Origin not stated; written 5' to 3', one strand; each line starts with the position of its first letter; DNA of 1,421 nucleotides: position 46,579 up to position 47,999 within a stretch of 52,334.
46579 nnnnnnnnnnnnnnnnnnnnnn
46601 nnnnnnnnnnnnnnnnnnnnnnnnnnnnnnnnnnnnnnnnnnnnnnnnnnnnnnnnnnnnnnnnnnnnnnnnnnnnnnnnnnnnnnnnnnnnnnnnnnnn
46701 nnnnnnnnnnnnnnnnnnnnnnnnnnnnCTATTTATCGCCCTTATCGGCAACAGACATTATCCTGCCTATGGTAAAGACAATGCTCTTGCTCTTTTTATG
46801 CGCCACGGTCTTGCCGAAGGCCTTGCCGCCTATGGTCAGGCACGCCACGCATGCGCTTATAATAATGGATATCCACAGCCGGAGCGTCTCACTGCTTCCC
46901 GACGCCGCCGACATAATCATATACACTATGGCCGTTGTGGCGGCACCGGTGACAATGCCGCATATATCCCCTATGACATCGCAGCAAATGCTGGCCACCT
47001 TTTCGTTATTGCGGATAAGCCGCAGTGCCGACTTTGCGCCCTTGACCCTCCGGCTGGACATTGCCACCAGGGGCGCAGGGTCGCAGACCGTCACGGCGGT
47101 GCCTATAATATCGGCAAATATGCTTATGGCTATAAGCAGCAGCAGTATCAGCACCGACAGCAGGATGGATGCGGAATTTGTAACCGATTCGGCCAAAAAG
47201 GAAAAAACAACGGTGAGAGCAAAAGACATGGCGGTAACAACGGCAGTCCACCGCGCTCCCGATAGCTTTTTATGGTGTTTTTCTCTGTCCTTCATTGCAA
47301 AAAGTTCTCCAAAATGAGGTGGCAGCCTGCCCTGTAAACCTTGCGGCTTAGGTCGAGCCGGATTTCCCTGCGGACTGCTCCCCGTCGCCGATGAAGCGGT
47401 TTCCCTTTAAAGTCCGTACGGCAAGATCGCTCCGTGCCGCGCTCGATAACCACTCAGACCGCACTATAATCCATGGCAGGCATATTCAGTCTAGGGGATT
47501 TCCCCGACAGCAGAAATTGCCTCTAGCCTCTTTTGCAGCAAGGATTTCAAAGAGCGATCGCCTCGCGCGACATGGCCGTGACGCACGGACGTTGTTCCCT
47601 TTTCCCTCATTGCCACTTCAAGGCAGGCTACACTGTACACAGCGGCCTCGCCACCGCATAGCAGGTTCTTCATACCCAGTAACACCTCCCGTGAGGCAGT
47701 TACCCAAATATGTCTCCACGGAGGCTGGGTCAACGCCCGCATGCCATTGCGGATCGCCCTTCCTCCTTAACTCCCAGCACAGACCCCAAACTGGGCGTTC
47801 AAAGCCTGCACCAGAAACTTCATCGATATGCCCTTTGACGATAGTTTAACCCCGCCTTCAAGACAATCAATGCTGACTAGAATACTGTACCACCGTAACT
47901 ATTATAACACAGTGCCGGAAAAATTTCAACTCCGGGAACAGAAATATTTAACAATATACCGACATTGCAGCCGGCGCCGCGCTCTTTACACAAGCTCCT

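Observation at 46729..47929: OLE-type large structured RNA with its own consensus promoter, upstream of an OapA-like 4-TM protein coupled to dxs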

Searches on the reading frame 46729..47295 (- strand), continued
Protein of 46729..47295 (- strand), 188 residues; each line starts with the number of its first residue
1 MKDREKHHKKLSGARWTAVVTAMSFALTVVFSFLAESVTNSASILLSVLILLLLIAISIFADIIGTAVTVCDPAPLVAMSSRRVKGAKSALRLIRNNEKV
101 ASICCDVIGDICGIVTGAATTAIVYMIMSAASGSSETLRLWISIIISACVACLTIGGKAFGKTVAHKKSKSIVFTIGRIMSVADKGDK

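Call 42: find_encoding_contigs(protein=P0006, flank=10000, max_places=2)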
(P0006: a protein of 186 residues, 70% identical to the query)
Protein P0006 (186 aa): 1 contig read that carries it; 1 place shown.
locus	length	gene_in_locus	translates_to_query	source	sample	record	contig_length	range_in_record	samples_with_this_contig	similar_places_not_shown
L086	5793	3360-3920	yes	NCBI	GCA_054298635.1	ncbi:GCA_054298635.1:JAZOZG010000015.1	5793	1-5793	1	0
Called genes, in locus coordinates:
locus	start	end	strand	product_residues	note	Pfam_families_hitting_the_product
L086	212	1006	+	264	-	PF00142:Fer4_NifH (weak), PF01656:CbiA, PF02374:ArsA_ATPase (weak), PF06564:CBP_BcsQ, PF09140:MipZ, PF10609:ParA, PF13614:AAA_31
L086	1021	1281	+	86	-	PF03776:MinE (weak)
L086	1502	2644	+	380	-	PF01098:FTSW_RODA_SPOVE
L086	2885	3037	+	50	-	-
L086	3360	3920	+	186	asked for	-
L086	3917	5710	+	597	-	PF13292:DXP_synthase_N, PF02775:TPP_enzyme_C (faint), PF02779:Transket_pyr, PF02780:Transketolase_C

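Call 47: predict_structure(alignment_id=A1)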
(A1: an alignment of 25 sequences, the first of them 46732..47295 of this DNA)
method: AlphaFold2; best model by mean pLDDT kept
length: 188 residues; sequences in the alignment: 25
mean_pLDDT: 78.4   pTM: 0.67
mean pLDDT of the five models: 78.4, 78.3, 77.8, 76.6, 74.5
residues with pLDDT >= 90: 0; 70-90: 162; 50-70: 13; < 50: 13
segments of 3 or more residues with pLDDT < 50: 1-11
pLDDT, mean of each block of 10 residues (from residue 1): 39 70 81 74 78 88 88 81 80 84 85 84 80 75 86 87 84 83 61
secondary structure, 60 per line:
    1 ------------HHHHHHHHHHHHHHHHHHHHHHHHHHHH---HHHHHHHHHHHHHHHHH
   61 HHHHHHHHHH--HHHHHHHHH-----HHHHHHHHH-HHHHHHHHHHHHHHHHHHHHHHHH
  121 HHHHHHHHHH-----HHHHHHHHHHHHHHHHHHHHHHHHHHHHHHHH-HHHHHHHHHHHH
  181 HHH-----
elements in order: H13-40 H44-70 H73-81 H87-95 H97-130 H136-167 H169-183

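Call 51: fold_search(model_id=the predicted structure, library=pdb)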
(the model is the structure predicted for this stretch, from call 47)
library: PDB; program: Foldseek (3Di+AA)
matches with E <= 10: 113; with E <= 0.001: 0
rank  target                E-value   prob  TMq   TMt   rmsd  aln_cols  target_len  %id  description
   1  7m1t_B                6.8e-03  1.00  0.48  0.31   7.2       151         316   19  Crystal structure of an archaeal CNNM, MtCorB, with C-terminal deletion in complex with Mg2+-ATP (released 2021-06-16)
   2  7m1t_A                6.3e-02  1.00  0.56  0.35   3.9       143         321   17  Crystal structure of an archaeal CNNM, MtCorB, with C-terminal deletion in complex with Mg2+-ATP (released 2021-06-16)
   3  7m1u_A                1.1e-01  1.00  0.47  0.31   7.5       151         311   19  Crystal structure of an archaeal CNNM, MtCorB, R235L mutant with C-terminal deletion (released 2021-06-16)
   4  7m1u_B                3.4e-01  0.98  0.44  0.30   5.8       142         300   15  Crystal structure of an archaeal CNNM, MtCorB, R235L mutant with C-terminal deletion (released 2021-06-16)
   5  7cff                  4.8e-01  0.69  0.31  0.36  10.2       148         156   16  Structure of the thermostabilized transmembrane domain of the bacterial CNNM/CorC family Mg2+ transporter in complex wit (released 2021-02-24)
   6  7cfg                  5.8e-01  0.90  0.41  0.47   9.1       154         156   17  Structure of the transmembrane domain of the bacterial CNNM/CorC family Mg2+ transporter in complex with Mg2+ (released 2021-02-24)
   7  9a72_A                1.7e+00  0.06  0.16  0.11  38.0       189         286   13  Integrative model of YFMS-CHEW by crosslinking MS and deep learning (released 2024-09-18)
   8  7ujm_C                2.1e+00  0.13  0.29  0.24  17.9       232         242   10  Estrogen Receptor Alpha Ligand Binding Domain in Complex with a Methylated Lasofoxifene Derivative That Increases Rece (released 2022-06-15)
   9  6suo_B                2.5e+00  0.09  0.25  0.23  16.4       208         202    9  ERa_L536S (L536S/C381S/C471S,C530S) in complex with a tricyclic indole (compound 6) (released 2019-10-30)
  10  5ls9_F                2.6e+00  0.08  0.18  0.19  13.1       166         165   10  Humanized Archaeal ferritin (released 2016-11-30)
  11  7ujo_C                2.8e+00  0.11  0.29  0.25  18.7       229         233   11  Estrogen Receptor Alpha Ligand Binding Domain in Complex with RU39411 (released 2022-06-15)
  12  8dv5_A                2.8e+00  0.10  0.27  0.23  17.1       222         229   11  Estrogen Receptor Alpha Ligand Binding Domain in Complex with (6'-hydroxy-1'-(4-((1-pentylpyrrolidin-3-yl)methoxy)phen (released 2022-11-09)
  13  8duk_A                2.8e+00  0.10  0.27  0.23  17.7       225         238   10  Estrogen Receptor Alpha Ligand Binding Domain in Complex with (6'-hydroxy-1'-(4-(2-(methylamino)ethoxy)phenyl)-1',4'-d (released 2023-07-05)
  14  4ztt_E                2.8e+00  0.08  0.17  0.19  14.9       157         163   10  Crystal structures of ferritin mutants reveal diferric-peroxo intermediates (released 2016-06-15)
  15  4ntj                  2.8e+00  0.07  0.19  0.12  23.2       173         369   10  Structure of the human P2Y12 receptor in complex with an antithrombotic drug (released 2014-03-26)
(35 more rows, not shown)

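Call 54: search_protein_families(library=pfam, proteins=[L001:8528-9124:+, L001:6184-8538:+, L016:8286-9260:+, L016:6383-8311:+, L004:122-1273:+, L080:8062-9246:-, L014:8147-8851:+, L014:7008-8093:+, L023:8622-9140:+, L023:6389-8620:+])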
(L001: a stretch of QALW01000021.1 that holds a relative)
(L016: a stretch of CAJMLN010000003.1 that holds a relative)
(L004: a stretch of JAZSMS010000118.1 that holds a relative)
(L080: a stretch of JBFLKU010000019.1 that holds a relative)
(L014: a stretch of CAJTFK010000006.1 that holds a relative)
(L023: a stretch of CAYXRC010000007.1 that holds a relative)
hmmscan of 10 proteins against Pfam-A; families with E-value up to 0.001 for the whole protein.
L001:8528-9124:+ (198 aa): 4 families
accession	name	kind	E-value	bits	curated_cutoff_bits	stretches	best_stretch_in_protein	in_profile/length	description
PF01926.29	MMR_HSR1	-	4.6e-20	72.2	21.9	1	25-143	1-113/113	50S ribosome-binding GTPase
PF02421.24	FeoB_N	-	2.1e-08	34.3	27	1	25-186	2-154/156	Ferrous iron transport protein B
PF03193.22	RsgA_GTPase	-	2.6e-06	27.8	30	0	27-78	110-167/174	RsgA GTPase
PF00350.29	Dynamin_N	-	0.00041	20.9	27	0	26-47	1-22/168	Dynamin family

L001:6184-8538:+ (784 aa): 11 families
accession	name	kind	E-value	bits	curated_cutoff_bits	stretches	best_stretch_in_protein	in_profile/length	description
PF05362.19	Lon_C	-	4.1e-87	291.5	21.1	1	564-766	2-204/205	Lon protease (S16) C-terminal proteolytic domain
PF02190.22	LON_substr_bdg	-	1.2e-44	153.1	28.7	1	5-196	1-198/200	ATP-dependent protease La (LON) substrate-binding domain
PF00004.35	AAA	-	2.6e-25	89.8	21.2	1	346-485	1-128/131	ATPase family associated with various cellular activities (AAA)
PF22667.2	Lon_lid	-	8e-24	83.5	27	1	507-560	1-54/57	Lon protease AAA+ ATPase lid domain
PF07728.20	AAA_5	-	4.1e-09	37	22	1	346-480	2-139/139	AAA domain (dynein-related subfamily)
PF13541.12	ChlI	-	2.2e-06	28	27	1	607-734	1-121/121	Subunit ChlI of Mg-chelatase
PF13191.12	AAA_16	-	5.4e-06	27.4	32.6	1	336-377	18-52/167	AAA ATPase domain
PF13401.12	AAA_22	-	4.7e-05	24.2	27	1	342-438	4-104/130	AAA domain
PF08298.17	AAA_PrkA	-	0.00027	20.5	25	1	314-368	57-110/358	PrkA AAA domain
PF07724.20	AAA_2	-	0.00037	21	27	0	348-474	8-131/166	AAA domain (Cdc48 subfamily)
PF05496.18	RuvB_N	-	0.00083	19.6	27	0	317-375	8-65/159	Holliday junction DNA helicase RuvB P-loop domain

L016:8286-9260:+ (324 aa): 1 family
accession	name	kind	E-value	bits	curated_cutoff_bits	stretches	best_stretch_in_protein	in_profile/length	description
PF01261.30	AP_endonuc_2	-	5.8e-34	118.3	31.1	1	47-270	6-232/249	Xylose isomerase-like TIM barrel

L016:6383-8311:+ (642 aa): 4 families
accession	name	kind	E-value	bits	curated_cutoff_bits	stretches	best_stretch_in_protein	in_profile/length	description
PF00587.30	tRNA-synt_2b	-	1.4e-38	133.1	29.3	1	322-534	6-179/179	tRNA synthetase class II core domain (G, H, P, S and T)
PF03129.25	HGTP_anticodon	-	8.6e-23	80.8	21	1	546-633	1-91/94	Anticodon binding domain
PF07973.19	tRNA_SAD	-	2.1e-16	60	24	1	166-215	1-44/44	Threonyl and Alanyl tRNA synthetase second additional domain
PF02824.27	TGS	-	7.1e-10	39.2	22.2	1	1-60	1-60/60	TGS domain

L004:122-1273:+ (383 aa): 2 families
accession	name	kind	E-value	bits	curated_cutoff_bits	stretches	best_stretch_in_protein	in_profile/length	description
PF00587.30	tRNA-synt_2b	-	4.7e-38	131.5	29.3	1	64-275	7-179/179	tRNA synthetase class II core domain (G, H, P, S and T)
PF03129.25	HGTP_anticodon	-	9.1e-24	83.9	21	1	287-375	1-92/94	Anticodon binding domain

L080:8062-9246:- (394 aa): 1 family
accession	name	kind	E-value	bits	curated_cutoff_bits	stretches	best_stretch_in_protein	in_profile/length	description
PF05684.17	DUF819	-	1.4e-38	133.4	27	1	22-391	3-378/379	Protein of unknown function (DUF819)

L014:8147-8851:+ (234 aa): 2 families
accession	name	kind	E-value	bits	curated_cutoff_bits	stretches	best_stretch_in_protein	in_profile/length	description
PF00849.27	PseudoU_synth_2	-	2e-23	83.7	26.8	1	65-195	3-152/152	RNA pseudouridylate synthase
PF01479.30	S4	-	9.2e-10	38.5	22.8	1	3-44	1-44/48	S4 domain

L014:7008-8093:+ (361 aa): 5 families
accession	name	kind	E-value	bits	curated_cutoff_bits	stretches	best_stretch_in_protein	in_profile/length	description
PF00768.25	Peptidase_S11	-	3.7e-63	213.6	27.6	1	28-242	10-237/239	D-alanyl-D-alanine carboxypeptidase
PF13354.11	Beta-lactamase2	-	2.4e-11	43.8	22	1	35-171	4-143/214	Beta-lactamase enzyme family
PF07943.18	PBP5_C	-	2.9e-09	37.4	21.2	1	269-346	10-89/91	Penicillin-binding protein 5, C-terminal domain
PF02113.21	Peptidase_S13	-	6.2e-05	22.4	22.8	1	30-68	18-56/444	D-Ala-D-Ala carboxypeptidase 3 (S13) family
PF00144.29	Beta-lactamase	-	0.00037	20.2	27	0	30-77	14-79/329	Beta-lactamase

L023:8622-9140:+ (172 aa): 2 families
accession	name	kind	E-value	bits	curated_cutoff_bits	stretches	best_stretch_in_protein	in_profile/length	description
PF13353.11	Fer4_12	-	1.2e-50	171.8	22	1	12-156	1-137/137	4Fe-4S single cluster domain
PF04055.27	Radical_SAM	-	7e-06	26.7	29.5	1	22-90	3-72/166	Radical SAM superfamily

L023:6389-8620:+ (743 aa): 3 families
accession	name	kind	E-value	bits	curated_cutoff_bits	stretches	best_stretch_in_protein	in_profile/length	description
PF13597.11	NRDD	-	1.7e-193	644.8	26.2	1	133-742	1-562/562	Anaerobic ribonucleoside-triphosphate reductase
PF03477.21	ATP-cone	-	2.2e-18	67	25.8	1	17-107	1-87/88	ATP cone domain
PF01228.26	Gly_radical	-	2.6e-18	66.9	22.2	1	618-724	2-103/106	Glycine radical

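Call 55: list_cluster_members(proteins=[P0006, P0001, P0002, P0005])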
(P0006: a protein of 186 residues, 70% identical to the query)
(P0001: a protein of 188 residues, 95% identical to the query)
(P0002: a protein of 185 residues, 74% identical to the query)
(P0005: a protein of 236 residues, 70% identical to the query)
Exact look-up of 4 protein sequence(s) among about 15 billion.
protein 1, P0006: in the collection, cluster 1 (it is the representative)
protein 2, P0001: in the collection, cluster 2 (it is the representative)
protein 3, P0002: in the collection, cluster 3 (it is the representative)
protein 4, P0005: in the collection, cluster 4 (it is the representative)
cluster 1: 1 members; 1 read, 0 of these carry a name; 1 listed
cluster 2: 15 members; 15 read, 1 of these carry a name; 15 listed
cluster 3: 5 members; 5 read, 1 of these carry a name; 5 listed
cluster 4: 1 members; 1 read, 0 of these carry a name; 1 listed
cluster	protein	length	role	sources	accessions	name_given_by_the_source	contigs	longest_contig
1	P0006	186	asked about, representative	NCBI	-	-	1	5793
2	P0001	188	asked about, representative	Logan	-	-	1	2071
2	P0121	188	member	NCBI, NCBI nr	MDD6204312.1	MAG: hypothetical protein PUC05_04910 [Firmicutes bacterium] | hypothetical protein [Bacillota bacterium]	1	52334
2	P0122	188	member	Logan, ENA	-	-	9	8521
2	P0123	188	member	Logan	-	-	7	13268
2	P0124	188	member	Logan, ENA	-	-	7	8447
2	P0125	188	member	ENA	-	-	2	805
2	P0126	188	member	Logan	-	-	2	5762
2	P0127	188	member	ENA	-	-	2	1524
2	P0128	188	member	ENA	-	-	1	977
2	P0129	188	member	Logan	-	-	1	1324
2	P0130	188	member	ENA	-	-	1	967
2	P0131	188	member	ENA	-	-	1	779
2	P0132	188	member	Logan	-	-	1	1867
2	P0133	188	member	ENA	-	-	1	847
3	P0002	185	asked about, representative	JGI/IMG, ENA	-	-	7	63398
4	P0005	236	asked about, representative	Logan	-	-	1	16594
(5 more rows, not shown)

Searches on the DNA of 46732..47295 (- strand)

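Call 19: search_rna_families(sources=[L027, L035, L045, L062, L075], threshold=gathering)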
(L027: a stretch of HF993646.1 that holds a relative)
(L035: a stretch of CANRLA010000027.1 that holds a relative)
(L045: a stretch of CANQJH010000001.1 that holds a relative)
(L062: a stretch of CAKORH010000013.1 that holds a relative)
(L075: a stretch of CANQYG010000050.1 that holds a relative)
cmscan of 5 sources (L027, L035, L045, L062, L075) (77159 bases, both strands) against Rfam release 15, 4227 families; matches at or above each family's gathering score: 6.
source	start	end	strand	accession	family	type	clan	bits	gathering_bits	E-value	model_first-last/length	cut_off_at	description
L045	9337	9880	+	RF01071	OLE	Gene;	-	258.3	50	6.7e-72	1-616/616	no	Ornate Large Extremophilic RNA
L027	9297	9821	+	RF01071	OLE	Gene;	-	248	50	7.7e-69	1-616/616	no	Ornate Large Extremophilic RNA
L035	9278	9825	+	RF01071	OLE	Gene;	-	245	50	5.8e-68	1-616/616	no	Ornate Large Extremophilic RNA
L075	9263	9808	+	RF01071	OLE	Gene;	-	241.2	50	7.7e-67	1-616/616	no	Ornate Large Extremophilic RNA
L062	7660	8140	+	RF01071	OLE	Gene;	-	224.5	50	7.3e-62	1-616/616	no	Ornate Large Extremophilic RNA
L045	950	1022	+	RF00005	tRNA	Gene; tRNA;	CL00001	66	29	4.8e-12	1-71/71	no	tRNA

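Call 40: search_rna_families(source=L081, start=8000, end=11000, threshold=gathering)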
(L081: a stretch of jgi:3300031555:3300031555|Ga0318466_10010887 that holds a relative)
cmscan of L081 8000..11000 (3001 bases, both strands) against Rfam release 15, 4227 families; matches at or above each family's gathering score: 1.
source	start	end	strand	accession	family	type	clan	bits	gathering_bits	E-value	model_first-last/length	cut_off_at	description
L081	9348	9954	+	RF01071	OLE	Gene;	-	475.3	50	1.1e-137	1-616/616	no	Ornate Large Extremophilic RNA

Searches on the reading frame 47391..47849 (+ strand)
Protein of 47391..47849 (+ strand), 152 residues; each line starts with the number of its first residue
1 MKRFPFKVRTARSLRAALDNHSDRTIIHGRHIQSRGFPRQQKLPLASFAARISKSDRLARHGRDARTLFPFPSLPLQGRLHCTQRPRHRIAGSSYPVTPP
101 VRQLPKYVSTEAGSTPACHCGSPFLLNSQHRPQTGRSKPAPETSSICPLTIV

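Call 57: search_protein_families(library=pfam, max_evalue=0.01, proteins=[window:47391-47849:+])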
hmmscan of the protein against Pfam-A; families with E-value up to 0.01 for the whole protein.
window:47391-47849:+ (152 aa): 0 families
